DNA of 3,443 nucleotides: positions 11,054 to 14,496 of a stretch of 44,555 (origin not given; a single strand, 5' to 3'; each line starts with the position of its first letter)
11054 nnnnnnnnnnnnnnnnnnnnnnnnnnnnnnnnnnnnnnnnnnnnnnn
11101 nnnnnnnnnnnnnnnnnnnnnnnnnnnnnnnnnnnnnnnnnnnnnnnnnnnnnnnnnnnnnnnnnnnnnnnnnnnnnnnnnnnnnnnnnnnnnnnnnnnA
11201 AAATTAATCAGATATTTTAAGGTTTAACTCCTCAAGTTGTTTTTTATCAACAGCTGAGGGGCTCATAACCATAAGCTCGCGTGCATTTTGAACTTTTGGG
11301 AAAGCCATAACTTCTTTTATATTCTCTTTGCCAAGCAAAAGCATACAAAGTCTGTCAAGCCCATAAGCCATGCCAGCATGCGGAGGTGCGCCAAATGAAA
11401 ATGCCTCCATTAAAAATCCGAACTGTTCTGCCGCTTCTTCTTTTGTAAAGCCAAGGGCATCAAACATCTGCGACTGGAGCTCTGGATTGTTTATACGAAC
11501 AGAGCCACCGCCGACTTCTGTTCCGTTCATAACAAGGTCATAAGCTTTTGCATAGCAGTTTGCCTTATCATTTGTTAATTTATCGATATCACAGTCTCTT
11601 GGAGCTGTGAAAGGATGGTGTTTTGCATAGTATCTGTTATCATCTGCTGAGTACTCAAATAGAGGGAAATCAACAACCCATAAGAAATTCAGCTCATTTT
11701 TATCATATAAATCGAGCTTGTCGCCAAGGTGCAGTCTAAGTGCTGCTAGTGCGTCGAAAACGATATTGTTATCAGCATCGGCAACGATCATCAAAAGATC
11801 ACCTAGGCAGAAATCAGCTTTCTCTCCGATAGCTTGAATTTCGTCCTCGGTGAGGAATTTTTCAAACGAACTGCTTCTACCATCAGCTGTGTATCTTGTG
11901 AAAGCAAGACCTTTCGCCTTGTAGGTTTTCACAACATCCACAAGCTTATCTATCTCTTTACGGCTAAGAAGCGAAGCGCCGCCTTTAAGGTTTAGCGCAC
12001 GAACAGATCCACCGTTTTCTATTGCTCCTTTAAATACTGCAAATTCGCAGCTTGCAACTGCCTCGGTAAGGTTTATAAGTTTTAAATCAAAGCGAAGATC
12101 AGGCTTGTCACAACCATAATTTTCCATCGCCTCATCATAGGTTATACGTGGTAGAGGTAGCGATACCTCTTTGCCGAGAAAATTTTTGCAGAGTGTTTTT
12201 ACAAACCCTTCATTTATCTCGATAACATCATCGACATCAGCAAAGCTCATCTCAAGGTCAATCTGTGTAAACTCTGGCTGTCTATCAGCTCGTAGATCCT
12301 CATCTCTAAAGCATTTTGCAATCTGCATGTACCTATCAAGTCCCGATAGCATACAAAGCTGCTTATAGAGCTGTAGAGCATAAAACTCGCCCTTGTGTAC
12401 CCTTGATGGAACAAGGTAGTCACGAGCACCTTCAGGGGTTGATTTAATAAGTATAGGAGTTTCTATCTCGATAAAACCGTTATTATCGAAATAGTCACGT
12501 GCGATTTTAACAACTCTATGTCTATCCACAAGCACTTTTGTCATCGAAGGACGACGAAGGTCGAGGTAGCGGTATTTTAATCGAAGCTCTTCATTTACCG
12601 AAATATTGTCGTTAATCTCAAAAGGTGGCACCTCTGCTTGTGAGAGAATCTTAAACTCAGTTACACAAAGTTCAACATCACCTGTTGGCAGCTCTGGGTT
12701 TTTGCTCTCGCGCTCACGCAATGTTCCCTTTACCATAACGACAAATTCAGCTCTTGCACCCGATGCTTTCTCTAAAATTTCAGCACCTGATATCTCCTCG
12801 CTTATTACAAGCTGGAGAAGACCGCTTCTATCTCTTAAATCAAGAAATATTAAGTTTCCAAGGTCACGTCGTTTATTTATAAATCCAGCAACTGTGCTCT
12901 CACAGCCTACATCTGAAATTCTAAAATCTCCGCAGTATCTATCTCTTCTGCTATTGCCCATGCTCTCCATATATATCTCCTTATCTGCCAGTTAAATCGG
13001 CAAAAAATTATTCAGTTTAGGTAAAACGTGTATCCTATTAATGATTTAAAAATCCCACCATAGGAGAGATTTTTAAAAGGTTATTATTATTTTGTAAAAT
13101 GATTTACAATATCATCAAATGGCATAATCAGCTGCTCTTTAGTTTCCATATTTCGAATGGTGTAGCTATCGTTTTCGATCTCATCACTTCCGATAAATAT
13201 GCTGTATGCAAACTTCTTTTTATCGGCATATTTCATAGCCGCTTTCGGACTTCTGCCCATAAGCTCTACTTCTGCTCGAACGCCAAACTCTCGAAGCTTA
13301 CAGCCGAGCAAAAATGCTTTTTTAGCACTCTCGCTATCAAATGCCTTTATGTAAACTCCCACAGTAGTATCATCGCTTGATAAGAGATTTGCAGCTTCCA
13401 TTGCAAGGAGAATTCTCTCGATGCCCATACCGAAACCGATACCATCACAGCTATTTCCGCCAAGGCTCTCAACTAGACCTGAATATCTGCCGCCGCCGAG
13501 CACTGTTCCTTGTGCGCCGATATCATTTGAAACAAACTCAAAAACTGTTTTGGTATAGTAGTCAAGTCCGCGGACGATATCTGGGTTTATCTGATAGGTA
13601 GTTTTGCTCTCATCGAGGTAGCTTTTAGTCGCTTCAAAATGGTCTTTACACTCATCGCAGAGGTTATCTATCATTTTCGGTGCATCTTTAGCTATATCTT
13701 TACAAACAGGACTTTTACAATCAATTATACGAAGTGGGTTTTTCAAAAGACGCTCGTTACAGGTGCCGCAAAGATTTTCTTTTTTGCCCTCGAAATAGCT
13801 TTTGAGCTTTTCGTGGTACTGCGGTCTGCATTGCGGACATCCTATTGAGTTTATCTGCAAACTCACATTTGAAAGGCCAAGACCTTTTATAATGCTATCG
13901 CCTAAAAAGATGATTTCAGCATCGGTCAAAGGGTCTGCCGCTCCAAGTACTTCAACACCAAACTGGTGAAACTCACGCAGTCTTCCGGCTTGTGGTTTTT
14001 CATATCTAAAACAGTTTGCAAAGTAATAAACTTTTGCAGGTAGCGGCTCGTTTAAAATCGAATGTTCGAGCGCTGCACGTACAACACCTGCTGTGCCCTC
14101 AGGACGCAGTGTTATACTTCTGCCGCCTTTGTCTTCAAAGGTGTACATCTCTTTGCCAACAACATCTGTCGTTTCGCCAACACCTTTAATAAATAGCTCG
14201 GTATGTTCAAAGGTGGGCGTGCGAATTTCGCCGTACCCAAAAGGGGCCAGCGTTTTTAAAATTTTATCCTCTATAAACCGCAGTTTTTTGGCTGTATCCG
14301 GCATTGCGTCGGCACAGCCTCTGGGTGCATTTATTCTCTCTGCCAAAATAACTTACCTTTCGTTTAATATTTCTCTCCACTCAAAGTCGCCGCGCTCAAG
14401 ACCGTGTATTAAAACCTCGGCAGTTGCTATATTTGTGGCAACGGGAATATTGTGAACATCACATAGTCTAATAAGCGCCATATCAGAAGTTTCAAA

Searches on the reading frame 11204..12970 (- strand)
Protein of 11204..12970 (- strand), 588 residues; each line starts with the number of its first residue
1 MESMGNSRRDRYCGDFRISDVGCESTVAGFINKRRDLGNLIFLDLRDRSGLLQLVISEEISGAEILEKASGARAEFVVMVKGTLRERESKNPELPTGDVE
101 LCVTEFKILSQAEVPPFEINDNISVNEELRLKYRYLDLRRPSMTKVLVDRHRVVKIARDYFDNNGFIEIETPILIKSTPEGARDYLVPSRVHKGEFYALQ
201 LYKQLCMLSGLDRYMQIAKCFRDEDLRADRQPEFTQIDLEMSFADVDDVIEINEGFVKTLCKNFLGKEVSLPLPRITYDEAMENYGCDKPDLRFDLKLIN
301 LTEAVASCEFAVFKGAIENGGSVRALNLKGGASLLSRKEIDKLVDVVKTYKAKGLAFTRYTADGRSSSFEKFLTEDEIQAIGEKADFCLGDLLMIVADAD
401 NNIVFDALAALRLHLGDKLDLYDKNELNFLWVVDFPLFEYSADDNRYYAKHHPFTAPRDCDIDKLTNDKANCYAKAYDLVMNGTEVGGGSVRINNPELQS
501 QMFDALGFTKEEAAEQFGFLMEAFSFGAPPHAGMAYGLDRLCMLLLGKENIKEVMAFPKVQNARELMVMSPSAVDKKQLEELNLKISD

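Call 51: search_protein_families(library=pfam, proteins=[window:11204-12970:-])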
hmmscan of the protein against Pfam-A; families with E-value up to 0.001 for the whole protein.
window:11204-12970:- (588 aa): 4 families
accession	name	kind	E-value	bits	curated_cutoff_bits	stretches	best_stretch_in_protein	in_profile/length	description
PF00152.25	tRNA-synt_2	-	1.8e-118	395.5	25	1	126-560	1-307/308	tRNA synthetases class II (D, K and N)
PF02938.19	GAD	-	1.2e-21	77.2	23.4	1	313-407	1-94/95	GAD domain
PF01336.31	tRNA_anti-codon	-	3.1e-12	46.7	27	1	26-109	2-75/75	OB-fold nucleic acid binding domain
PF01409.25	tRNA-synt_2d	-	0.00036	20.5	19.8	0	213-270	104-159/246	tRNA synthetases class II core domain (F)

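Call 52: find_homologous_proteins(query=window:11204-12970:-, max_evalue=1e-100)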
Query window:11204-12970:- (588 aa): 8000 proteins with E <= 1e-100 among 8000 candidates; the best 120 are listed.
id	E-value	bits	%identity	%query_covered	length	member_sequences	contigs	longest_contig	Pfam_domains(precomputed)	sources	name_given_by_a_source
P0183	0.0e+0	1326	100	100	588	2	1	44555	PF01336.32,PF02938.20,PF00152.26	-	-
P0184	0.0e+0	1211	91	100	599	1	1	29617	PF01336.32,PF02938.20,PF00152.26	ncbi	-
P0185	1.0e-253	861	65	99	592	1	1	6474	PF01336.32,PF02938.20,PF00152.26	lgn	-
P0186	3.7e-253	859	64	100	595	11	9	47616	PF01336.32,PF02938.20,PF00152.26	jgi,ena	-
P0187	1.1e-251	854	66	99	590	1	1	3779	PF01336.32,PF02938.20,PF00152.26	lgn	-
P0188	1.4e-249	847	64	99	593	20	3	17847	PF01336.32,PF02938.20,PF00152.26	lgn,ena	-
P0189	9.8e-249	844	65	99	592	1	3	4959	PF01336.32,PF02938.20,PF00152.26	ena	-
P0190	9.2e-248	841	65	99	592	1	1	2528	PF01336.32,PF02938.20,PF00152.26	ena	-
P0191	8.1e-247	838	64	99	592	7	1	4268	PF01409.26,PF01336.32,PF02938.20,PF00152.26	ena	-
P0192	2.0e-246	837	62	99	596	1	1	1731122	PF01409.26,PF01336.32,PF02938.20,PF00152.26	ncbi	-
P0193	3.2e-246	836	63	100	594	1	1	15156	PF01409.26,PF01336.32,PF02938.20,PF00152.26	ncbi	-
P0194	1.0e-244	831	63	99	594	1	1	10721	PF01336.32,PF02938.20,PF00152.26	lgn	-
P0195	2.3e-244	830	63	100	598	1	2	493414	PF01336.32,PF02938.20,PF00152.26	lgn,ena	-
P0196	2.8e-244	830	61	100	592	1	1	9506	PF01336.32,PF02938.20,PF00152.26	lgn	-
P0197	2.9e-244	830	62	100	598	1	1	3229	PF01409.26,PF01336.32,PF02938.20,PF00152.26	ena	-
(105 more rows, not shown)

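Call 53: find_encoding_contigs(protein=P0184, flank=10000, max_places=5)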
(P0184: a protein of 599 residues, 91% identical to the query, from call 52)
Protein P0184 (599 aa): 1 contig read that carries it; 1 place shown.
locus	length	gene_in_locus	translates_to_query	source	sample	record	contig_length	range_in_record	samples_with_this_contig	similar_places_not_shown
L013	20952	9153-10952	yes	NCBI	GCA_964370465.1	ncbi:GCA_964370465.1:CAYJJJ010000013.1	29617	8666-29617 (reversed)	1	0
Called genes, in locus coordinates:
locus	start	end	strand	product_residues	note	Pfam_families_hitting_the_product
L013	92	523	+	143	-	PF00692:dUTPase, PF22769:DCD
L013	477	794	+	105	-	PF14209:DUF4321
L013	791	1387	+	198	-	PF02545:Maf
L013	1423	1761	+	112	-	-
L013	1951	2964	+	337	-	PF00022:Actin (weak), PF06723:MreB_Mbl, PF11104:PilM_2 (faint), PF00012:HSP70, PF14450:FtsA (weak)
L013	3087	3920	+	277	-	PF04085:MreC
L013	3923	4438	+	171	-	-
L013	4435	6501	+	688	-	PF03717:PBP_dimer, PF00905:Transpeptidase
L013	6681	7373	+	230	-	PF01656:CbiA, PF02374:ArsA_ATPase, PF06564:CBP_BcsQ (weak), PF09140:MipZ, PF10609:ParA, PF13614:AAA_31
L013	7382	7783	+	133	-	PF02142:MGS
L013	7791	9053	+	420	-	PF01409:tRNA-synt_2d (faint), PF13393:tRNA-synt_His, PF00587:tRNA-synt_2b, PF13393:tRNA-synt_His, PF03129:HGTP_anticodon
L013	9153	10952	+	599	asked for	PF01336:tRNA_anti-codon, PF00152:tRNA-synt_2, PF02938:GAD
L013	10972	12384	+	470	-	-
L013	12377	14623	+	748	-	PF00535:Glycos_transf_2, PF13641:Glyco_tranf_2_3, PF13439:Glyco_transf_4, PF00534:Glycos_transf_1, PF13692:Glyco_trans_1_4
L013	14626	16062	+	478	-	PF00535:Glycos_transf_2, PF10111:Glyco_tranf_2_2, PF13641:Glyco_tranf_2_3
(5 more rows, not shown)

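Call 64: list_cluster_members(proteins=[P0183, P0001, P0064])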
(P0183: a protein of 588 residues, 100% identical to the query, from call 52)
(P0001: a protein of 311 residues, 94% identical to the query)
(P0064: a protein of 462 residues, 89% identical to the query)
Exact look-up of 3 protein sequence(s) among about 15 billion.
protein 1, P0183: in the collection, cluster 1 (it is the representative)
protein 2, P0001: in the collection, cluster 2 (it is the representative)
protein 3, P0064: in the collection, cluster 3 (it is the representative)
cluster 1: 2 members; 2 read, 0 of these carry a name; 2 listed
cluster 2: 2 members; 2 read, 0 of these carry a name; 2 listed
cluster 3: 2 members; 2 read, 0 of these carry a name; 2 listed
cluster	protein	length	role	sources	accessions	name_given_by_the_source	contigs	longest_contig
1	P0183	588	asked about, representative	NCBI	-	-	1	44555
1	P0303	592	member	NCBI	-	-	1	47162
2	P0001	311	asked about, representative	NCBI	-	-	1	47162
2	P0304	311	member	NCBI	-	-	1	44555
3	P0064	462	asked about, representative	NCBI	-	-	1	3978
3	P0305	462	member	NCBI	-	-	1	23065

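Call 65: find_encoding_contigs(protein=P0305, flank=10000, max_places=3)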
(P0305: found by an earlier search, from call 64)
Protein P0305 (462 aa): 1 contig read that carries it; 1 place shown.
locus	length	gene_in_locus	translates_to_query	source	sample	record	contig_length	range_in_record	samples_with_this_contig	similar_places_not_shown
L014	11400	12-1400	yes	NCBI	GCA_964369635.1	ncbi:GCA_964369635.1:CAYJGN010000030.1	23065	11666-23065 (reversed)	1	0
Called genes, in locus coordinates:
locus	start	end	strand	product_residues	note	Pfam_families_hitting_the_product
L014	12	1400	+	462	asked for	PF12704:MacB_PCD, PF02687:FtsX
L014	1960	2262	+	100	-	PF03551:PadR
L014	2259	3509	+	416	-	PF01770:Folate_carrier (weak), PF07690:MFS_1, PF12832:MFS_1_like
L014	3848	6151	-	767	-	PF09586:YfhO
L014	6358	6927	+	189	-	PF12917:YfbR-like, PF13023:HD_3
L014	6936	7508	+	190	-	PF00293:NUDIX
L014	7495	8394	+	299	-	PF02517:Rce1-like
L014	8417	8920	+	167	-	PF01613:Flavin_Reduct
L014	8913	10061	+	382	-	PF01168:Ala_racemase_N, PF00842:Ala_racemase_C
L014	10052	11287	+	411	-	PF13167:GTP-bdg_N, PF16360:GTP-bdg_M, PF01926:MMR_HSR1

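Call 66: find_encoding_contigs(protein=P0303, flank=10000, max_places=3)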
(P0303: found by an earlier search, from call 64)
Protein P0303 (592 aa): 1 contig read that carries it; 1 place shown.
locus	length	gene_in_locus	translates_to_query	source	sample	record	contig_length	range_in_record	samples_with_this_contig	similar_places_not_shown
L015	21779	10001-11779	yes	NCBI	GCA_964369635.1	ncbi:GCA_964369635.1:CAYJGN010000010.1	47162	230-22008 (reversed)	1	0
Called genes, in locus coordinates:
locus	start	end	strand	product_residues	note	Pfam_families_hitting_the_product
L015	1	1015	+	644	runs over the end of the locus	PF01136:Peptidase_U32, PF12392:DUF3656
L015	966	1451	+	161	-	PF00692:dUTPase, PF22769:DCD (weak)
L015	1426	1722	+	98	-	PF14209:DUF4321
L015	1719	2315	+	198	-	PF02545:Maf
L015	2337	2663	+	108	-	-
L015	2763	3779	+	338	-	PF00022:Actin (weak), PF06723:MreB_Mbl, PF00012:HSP70, PF11104:PilM_2 (faint), PF14450:FtsA (weak)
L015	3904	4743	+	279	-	PF04085:MreC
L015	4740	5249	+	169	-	-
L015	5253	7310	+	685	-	PF03717:PBP_dimer, PF00905:Transpeptidase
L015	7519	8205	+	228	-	PF01656:CbiA, PF02374:ArsA_ATPase, PF06564:CBP_BcsQ (faint), PF09140:MipZ, PF10609:ParA, PF13614:AAA_31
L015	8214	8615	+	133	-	PF02142:MGS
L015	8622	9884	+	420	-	PF01409:tRNA-synt_2d (faint), PF13393:tRNA-synt_His, PF00587:tRNA-synt_2b, PF03129:HGTP_anticodon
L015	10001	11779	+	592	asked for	PF01336:tRNA_anti-codon, PF00152:tRNA-synt_2, PF02938:GAD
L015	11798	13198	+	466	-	-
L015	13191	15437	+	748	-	PF00535:Glycos_transf_2, PF13641:Glyco_tranf_2_3 (weak), PF13439:Glyco_transf_4, PF00534:Glycos_transf_1, PF13692:Glyco_trans_1_4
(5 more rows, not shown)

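Call 91: find_encoding_contigs(protein=P0186, flank=10000, max_places=8)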
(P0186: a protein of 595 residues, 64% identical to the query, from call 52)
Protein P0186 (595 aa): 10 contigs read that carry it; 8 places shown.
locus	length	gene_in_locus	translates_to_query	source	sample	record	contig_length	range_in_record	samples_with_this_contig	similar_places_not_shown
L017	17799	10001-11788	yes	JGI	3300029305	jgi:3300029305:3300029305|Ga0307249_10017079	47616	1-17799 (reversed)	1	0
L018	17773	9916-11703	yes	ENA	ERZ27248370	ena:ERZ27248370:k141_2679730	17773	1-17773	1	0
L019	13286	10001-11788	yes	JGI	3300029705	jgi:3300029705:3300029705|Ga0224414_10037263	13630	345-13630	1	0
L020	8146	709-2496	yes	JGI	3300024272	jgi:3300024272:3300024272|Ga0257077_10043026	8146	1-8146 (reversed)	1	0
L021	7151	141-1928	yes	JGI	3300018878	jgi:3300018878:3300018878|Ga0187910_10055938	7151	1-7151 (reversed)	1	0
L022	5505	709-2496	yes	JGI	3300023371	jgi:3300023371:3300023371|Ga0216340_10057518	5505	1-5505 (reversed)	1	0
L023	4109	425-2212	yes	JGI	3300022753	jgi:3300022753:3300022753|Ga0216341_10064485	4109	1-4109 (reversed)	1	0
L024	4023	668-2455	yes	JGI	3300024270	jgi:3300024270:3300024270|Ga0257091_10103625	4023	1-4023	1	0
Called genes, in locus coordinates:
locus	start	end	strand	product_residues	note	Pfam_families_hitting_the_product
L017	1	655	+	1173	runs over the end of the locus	PF01855:POR_N, PF17147:PFOR_II, PF01558:POR, PF10371:EKR, PF12837:Fer4_6 (weak), PF12838:Fer4_7, PF13183:Fer4_8, PF02775:TPP_enzyme_C, +5 more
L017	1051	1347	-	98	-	-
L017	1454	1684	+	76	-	PF12844:HTH_19, PF13560:HTH_31, PF01381:HTH_3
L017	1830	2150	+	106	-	PF05164:ZapA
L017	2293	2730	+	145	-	PF00692:dUTPase, PF22769:DCD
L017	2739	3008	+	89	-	PF14209:DUF4321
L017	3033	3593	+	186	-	PF02545:Maf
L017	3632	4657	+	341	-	PF00022:Actin (weak), PF06723:MreB_Mbl, PF00012:HSP70, PF11104:PilM_2 (faint), PF14450:FtsA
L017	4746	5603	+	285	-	PF04085:MreC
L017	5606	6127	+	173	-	PF04093:MreD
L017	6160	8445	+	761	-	PF03717:PBP_dimer, PF00905:Transpeptidase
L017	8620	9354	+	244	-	PF01656:CbiA, PF02374:ArsA_ATPase (weak), PF06564:CBP_BcsQ, PF10609:ParA, PF13614:AAA_31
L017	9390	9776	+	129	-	-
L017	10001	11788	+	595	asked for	PF01336:tRNA_anti-codon, PF00152:tRNA-synt_2, PF02938:GAD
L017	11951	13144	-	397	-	PF00108:Thiolase_N, PF02803:Thiolase_C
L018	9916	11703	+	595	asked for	PF01336:tRNA_anti-codon, PF00152:tRNA-synt_2, PF02938:GAD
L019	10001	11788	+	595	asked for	PF01336:tRNA_anti-codon, PF00152:tRNA-synt_2, PF02938:GAD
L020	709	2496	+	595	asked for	PF01336:tRNA_anti-codon, PF00152:tRNA-synt_2, PF02938:GAD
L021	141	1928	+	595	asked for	PF01336:tRNA_anti-codon, PF00152:tRNA-synt_2, PF02938:GAD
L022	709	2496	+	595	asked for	PF01336:tRNA_anti-codon, PF00152:tRNA-synt_2, PF02938:GAD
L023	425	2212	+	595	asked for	PF01336:tRNA_anti-codon, PF00152:tRNA-synt_2, PF02938:GAD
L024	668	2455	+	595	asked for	PF01336:tRNA_anti-codon, PF00152:tRNA-synt_2, PF02938:GAD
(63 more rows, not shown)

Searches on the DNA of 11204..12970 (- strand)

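Call 95: search_rna_families(source=L017, start=2100, end=2320, threshold=evalue, max_evalue=1)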
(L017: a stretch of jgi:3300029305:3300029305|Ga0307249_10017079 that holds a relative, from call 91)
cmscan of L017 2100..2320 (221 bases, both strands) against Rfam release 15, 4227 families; matches with E-value up to 1: 6.
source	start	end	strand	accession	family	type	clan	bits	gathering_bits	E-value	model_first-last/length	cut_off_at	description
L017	2180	2271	-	RF03000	LOOT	Gene; sRNA;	-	20.7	46.4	0.047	1-121/121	no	LOOT RNA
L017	2178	2281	-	RF02809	RsmW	Gene; sRNA;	CL00106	19.7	52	0.18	1-124/124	no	RsmW RNA family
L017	2181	2253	+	RF02869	ncS025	Gene; sRNA;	-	18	46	0.38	1-85/85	no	Burkholderia sRNA 25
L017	2189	2257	-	RF01394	isrK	Gene; sRNA;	-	16.4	50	0.16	1-77/77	no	isrK Hfq binding RNA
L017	2167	2257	+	RF00305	snoZ248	Gene; snRNA; snoRNA; CD-box;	-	16.3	120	0.95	1-137/137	no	Small nucleolar RNA Z248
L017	2218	2251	+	RF02769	Ysr202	Gene; sRNA;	-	11.9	315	0.21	249-282/282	no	Yersinia sRNA 202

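Call 98: search_rna_families(source=L017, start=2140, end=2290, threshold=evalue, max_evalue=0.1, show_alignments=1)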
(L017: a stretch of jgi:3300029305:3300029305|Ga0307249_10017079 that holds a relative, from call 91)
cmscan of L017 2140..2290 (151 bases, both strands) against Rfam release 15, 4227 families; matches with E-value up to 0.1: 2.
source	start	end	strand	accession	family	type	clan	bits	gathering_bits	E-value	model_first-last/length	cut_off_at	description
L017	2180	2271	-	RF03000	LOOT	Gene; sRNA;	-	20.7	46.4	0.032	1-121/121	no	LOOT RNA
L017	2140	2251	+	RF02769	Ysr202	Gene; sRNA;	-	12.9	315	0.075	56-282/282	5'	Yersinia sRNA 202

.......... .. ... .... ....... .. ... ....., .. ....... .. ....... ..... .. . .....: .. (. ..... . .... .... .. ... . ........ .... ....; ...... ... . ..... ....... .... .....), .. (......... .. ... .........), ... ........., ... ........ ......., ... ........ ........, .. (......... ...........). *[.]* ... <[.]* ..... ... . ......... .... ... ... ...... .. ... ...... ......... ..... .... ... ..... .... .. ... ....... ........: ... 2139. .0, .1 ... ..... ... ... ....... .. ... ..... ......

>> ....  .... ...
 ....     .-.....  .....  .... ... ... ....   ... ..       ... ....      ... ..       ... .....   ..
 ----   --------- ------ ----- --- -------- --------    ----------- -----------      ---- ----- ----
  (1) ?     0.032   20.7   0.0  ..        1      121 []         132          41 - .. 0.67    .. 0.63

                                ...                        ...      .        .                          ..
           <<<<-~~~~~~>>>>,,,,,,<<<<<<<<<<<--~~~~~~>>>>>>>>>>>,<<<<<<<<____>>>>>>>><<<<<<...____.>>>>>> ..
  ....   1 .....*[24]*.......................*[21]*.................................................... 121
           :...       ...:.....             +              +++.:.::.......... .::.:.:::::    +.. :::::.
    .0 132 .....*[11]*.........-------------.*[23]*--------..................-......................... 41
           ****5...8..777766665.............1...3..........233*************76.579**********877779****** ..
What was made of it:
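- Closest known: Rfam LOOT RNA. Different: The score is 20.7 bits against a gathering score of 46.4 (call 98).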

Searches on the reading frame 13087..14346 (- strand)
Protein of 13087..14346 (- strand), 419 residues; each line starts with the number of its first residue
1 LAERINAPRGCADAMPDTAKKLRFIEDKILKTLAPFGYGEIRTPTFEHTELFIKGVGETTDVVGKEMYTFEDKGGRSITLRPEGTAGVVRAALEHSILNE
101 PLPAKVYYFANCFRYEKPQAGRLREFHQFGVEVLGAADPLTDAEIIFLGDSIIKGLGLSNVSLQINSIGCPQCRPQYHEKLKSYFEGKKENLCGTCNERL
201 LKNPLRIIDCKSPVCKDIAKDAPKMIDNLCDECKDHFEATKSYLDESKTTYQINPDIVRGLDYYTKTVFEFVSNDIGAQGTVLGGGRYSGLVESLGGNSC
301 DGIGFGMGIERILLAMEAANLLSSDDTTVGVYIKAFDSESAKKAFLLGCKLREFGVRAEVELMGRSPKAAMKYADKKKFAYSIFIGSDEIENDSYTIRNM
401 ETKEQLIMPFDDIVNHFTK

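Call 51: search_protein_families(library=pfam, proteins=[window:13087-14346:-])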
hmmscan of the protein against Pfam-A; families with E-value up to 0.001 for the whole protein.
window:13087-14346:- (419 aa): 5 families
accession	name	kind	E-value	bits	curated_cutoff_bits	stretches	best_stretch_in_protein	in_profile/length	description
PF13393.11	tRNA-synt_His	-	6.5e-47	160.7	25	1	10-312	1-308/308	Histidyl-tRNA synthetase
PF00587.30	tRNA-synt_2b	-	3e-16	60.4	29.3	1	68-316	1-175/179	tRNA synthetase class II core domain (G, H, P, S and T)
PF03129.25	HGTP_anticodon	-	1e-12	48.4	21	1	350-417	24-91/94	Anticodon binding domain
PF01409.25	tRNA-synt_2d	-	5.4e-06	26.5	19.8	0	22-141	19-138/246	tRNA synthetases class II core domain (F)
PF25206.1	DUF7836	-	0.0005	20.3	26.7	0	226-252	6-32/59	Domain of unknown function (DUF7836)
